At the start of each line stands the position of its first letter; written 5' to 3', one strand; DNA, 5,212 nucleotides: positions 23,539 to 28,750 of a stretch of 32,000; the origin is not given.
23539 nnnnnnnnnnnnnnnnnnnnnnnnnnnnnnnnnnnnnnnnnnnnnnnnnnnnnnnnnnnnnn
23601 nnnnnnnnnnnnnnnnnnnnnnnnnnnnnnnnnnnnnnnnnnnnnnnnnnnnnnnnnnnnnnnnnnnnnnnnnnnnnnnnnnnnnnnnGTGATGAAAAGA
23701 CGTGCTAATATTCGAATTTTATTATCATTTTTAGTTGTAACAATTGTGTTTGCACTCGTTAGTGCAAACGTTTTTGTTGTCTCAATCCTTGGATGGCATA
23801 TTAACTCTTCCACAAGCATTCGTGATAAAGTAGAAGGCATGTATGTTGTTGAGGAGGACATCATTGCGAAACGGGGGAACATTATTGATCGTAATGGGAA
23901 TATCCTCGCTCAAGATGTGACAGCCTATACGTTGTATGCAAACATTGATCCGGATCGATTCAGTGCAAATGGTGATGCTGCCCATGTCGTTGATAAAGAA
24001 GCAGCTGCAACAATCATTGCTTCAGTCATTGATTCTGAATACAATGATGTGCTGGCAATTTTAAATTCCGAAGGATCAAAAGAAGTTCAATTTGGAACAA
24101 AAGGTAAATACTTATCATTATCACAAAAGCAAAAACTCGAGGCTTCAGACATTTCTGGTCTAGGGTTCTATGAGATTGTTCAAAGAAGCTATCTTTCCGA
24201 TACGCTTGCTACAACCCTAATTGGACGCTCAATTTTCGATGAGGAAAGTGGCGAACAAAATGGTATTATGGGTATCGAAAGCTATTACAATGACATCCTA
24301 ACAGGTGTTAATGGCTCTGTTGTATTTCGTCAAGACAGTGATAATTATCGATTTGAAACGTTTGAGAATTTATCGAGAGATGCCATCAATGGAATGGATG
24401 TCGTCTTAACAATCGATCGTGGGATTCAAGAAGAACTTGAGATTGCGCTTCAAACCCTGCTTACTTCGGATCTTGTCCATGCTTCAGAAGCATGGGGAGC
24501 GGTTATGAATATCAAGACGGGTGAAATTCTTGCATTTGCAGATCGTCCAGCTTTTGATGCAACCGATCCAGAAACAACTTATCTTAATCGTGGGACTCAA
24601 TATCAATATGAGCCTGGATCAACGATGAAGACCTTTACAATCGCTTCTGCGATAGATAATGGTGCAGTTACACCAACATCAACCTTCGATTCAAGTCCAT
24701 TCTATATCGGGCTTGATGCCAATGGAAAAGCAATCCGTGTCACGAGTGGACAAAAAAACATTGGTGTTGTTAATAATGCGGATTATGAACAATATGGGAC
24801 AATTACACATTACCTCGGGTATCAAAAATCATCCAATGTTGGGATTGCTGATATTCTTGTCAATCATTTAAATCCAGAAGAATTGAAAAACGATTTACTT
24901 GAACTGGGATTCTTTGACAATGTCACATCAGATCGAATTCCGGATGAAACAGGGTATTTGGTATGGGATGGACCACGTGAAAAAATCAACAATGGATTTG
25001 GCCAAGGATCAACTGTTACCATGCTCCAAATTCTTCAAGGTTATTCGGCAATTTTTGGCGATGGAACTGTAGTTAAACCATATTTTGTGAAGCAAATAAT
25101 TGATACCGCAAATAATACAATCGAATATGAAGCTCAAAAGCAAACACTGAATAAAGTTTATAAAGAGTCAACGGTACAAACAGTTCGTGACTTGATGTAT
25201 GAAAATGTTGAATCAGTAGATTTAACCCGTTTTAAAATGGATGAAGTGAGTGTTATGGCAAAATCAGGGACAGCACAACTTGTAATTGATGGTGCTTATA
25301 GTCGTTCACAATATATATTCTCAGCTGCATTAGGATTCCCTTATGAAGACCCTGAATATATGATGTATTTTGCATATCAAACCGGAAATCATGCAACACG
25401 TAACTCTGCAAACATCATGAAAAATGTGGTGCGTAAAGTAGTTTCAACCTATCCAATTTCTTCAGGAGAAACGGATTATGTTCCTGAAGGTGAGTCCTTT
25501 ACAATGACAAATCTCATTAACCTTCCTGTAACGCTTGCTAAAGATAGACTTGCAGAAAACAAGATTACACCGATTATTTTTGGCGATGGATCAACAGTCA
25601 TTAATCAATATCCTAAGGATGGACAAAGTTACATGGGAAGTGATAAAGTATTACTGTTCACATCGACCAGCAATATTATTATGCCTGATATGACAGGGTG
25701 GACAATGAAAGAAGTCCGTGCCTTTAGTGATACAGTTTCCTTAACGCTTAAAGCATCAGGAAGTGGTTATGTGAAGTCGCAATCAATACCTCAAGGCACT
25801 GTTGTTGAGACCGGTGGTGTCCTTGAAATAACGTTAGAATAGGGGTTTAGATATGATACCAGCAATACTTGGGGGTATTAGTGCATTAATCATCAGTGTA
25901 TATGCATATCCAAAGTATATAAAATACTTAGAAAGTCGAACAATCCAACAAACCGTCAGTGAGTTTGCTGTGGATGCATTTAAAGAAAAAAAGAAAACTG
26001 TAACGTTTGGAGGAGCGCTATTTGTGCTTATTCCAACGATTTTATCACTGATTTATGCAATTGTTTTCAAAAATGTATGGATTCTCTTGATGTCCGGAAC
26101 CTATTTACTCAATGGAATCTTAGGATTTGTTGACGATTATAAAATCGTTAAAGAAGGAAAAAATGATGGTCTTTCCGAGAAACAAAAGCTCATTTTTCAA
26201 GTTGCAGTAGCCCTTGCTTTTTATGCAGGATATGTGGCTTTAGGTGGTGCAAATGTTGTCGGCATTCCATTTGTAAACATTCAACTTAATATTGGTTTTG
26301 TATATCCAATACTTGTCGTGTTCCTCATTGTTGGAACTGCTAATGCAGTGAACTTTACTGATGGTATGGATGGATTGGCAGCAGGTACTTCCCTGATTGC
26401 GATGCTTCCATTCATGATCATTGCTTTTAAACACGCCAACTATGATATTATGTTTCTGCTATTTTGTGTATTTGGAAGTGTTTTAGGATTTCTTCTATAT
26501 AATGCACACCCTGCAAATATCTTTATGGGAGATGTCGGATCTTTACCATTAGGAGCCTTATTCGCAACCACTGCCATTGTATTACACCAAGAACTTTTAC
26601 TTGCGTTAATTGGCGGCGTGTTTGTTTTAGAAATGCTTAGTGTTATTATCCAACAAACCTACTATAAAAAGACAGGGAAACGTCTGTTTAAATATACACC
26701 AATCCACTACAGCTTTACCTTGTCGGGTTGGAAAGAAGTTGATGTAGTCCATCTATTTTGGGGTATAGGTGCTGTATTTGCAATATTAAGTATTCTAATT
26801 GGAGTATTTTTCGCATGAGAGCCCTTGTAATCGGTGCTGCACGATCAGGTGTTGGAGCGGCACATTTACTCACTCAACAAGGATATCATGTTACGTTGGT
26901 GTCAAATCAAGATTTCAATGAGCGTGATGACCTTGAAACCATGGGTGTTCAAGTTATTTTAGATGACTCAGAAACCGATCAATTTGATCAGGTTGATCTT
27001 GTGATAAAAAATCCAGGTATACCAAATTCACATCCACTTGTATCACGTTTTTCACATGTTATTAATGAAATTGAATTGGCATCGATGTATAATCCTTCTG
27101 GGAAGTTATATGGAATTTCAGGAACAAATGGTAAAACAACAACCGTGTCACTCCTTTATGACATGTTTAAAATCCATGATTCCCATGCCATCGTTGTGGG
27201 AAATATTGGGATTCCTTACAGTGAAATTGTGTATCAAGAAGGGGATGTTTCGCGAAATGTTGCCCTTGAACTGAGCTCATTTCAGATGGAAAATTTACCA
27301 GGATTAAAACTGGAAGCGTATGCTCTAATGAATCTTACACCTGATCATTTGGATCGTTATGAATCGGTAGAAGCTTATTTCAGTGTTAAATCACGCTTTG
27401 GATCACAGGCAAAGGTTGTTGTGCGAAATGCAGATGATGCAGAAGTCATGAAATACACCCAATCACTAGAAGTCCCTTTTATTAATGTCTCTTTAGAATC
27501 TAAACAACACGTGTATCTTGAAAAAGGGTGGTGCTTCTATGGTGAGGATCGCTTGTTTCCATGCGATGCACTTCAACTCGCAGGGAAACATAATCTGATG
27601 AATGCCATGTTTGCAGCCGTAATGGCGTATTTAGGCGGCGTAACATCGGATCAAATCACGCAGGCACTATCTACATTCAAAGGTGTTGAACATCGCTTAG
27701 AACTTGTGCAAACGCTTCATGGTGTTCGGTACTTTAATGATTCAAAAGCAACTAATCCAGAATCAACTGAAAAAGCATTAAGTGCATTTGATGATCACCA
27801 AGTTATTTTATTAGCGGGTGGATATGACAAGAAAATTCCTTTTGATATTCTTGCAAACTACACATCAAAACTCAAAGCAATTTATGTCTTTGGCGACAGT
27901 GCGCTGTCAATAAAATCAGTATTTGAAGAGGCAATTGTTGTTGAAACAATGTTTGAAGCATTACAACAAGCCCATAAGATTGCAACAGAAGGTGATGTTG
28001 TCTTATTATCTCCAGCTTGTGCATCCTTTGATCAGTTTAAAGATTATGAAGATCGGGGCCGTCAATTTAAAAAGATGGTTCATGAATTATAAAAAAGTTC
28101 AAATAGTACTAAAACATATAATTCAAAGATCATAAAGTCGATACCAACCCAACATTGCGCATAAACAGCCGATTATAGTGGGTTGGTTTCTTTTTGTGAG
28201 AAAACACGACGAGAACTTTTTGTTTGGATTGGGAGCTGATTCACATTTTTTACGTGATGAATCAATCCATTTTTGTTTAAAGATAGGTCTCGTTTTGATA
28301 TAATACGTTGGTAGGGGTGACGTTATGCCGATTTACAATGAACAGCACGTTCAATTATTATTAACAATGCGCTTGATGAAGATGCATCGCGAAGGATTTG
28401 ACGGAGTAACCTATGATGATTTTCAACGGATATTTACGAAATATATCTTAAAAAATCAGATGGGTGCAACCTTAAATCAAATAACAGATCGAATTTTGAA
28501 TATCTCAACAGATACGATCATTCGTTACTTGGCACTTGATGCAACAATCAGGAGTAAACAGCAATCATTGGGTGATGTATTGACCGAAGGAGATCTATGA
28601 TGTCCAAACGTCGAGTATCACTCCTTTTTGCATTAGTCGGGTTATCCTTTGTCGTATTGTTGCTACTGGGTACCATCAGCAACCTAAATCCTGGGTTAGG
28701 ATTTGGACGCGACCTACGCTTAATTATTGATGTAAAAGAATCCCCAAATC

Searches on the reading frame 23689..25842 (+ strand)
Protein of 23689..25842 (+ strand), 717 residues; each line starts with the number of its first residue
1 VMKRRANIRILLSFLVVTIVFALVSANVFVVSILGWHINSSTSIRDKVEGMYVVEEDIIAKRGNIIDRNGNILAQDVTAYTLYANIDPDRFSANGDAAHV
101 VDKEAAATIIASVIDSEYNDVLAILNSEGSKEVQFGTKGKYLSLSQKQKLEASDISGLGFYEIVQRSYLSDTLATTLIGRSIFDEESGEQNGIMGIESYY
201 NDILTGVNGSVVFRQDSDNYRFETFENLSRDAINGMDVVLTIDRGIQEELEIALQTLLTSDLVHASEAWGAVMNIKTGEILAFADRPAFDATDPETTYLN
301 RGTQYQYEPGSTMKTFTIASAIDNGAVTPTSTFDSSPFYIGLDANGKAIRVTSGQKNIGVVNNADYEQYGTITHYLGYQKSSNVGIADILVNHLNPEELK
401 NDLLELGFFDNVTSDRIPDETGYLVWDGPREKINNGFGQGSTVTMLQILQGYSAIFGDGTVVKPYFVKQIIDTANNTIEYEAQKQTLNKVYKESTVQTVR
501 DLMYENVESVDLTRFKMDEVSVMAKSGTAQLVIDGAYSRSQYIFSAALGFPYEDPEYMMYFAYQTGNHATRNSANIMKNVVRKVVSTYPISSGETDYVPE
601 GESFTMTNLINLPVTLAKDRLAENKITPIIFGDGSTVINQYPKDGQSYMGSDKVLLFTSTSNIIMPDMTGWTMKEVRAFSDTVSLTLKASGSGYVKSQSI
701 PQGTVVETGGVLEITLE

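Call 22: search_protein_families(library=pfam, proteins=[window:23689-25842:+], max_evalue=0.001)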
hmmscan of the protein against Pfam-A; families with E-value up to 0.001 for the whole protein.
window:23689-25842:+ (717 aa): 3 families
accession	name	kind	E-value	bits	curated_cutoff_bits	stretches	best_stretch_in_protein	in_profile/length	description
PF00905.27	Transpeptidase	-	2.7e-44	152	22.1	1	272-580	5-297/299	Penicillin binding protein transpeptidase domain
PF03793.24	PASTA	-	1.5e-16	60.5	23.2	2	664-716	2-62/64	PASTA domain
PF03717.20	PBP_dimer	-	5.7e-14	53.4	24.4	1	58-222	2-176/180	Penicillin-binding Protein dimerisation domain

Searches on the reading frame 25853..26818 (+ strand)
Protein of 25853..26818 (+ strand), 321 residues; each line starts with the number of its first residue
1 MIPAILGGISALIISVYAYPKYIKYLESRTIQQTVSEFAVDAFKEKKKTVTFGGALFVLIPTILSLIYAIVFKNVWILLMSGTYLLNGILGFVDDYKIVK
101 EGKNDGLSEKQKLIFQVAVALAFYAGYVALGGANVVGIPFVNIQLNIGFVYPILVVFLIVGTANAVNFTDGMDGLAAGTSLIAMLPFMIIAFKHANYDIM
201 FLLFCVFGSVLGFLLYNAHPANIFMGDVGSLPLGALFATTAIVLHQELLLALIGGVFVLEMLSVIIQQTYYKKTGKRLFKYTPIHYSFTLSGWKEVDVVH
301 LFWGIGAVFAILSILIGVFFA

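Call 22: search_protein_families(library=pfam, proteins=[window:25853-26818:+], max_evalue=0.001)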
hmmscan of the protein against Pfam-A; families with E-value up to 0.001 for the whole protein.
window:25853-26818:+ (321 aa): 1 family
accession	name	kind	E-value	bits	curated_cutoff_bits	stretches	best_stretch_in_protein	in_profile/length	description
PF00953.26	Glycos_transf_4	-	1.7e-37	129.3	27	1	79-244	3-159/160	Glycosyl transferase family 4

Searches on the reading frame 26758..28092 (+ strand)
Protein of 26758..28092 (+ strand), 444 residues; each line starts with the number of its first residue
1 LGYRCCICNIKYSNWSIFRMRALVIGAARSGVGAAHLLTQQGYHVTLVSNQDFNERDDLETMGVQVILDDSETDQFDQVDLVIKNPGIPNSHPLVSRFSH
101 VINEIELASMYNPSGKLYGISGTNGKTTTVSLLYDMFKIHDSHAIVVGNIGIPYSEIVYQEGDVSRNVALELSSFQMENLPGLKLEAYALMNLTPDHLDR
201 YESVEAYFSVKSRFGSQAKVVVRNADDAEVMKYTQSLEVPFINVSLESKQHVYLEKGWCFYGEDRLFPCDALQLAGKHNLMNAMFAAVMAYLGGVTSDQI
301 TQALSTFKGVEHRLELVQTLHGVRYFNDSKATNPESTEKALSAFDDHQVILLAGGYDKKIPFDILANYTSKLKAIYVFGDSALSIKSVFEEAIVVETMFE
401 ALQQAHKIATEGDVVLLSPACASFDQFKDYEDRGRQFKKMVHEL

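Call 22: search_protein_families(library=pfam, proteins=[window:26758-28092:+], max_evalue=0.001)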
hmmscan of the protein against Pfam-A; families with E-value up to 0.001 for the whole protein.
window:26758-28092:+ (444 aa): 4 families
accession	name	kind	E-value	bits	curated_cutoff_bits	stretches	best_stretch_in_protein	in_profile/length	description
PF08245.18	Mur_ligase_M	-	9.2e-23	81.7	24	1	120-289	1-199/200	Mur ligase middle domain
PF02875.26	Mur_ligase_C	-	1.1e-14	55.8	28.4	1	312-421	1-127/127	Mur ligase, glutamate ligase domain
PF21799.2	MurD-like_N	-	1e-05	26.1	27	1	22-97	3-78/88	Mur ligase MurD-like, N-terminal domain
PF13738.12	Pyr_redox_3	-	0.00037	20.3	30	1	6-57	150-202/305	Pyridine nucleotide-disulphide oxidoreductase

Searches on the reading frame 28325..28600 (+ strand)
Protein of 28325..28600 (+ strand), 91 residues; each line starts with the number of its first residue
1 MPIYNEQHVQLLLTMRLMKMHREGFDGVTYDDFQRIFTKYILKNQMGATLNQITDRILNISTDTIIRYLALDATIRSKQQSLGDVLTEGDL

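Call 22: search_protein_families(library=pfam, proteins=[window:28325-28600:+], max_evalue=0.001)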
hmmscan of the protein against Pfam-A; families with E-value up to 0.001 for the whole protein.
window:28325-28600:+ (91 aa): 1 family
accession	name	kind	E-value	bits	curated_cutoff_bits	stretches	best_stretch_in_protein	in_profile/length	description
PF13797.11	Post_transc_reg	-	7.4e-06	26.1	25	1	5-76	4-75/83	Post-transcriptional regulator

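Call 94: search_protein_families(library=ncbifam, proteins=[window:28325-28600:+], max_evalue=0.001)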
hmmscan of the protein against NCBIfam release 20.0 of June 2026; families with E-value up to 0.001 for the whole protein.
window:28325-28600:+ (91 aa): 0 families
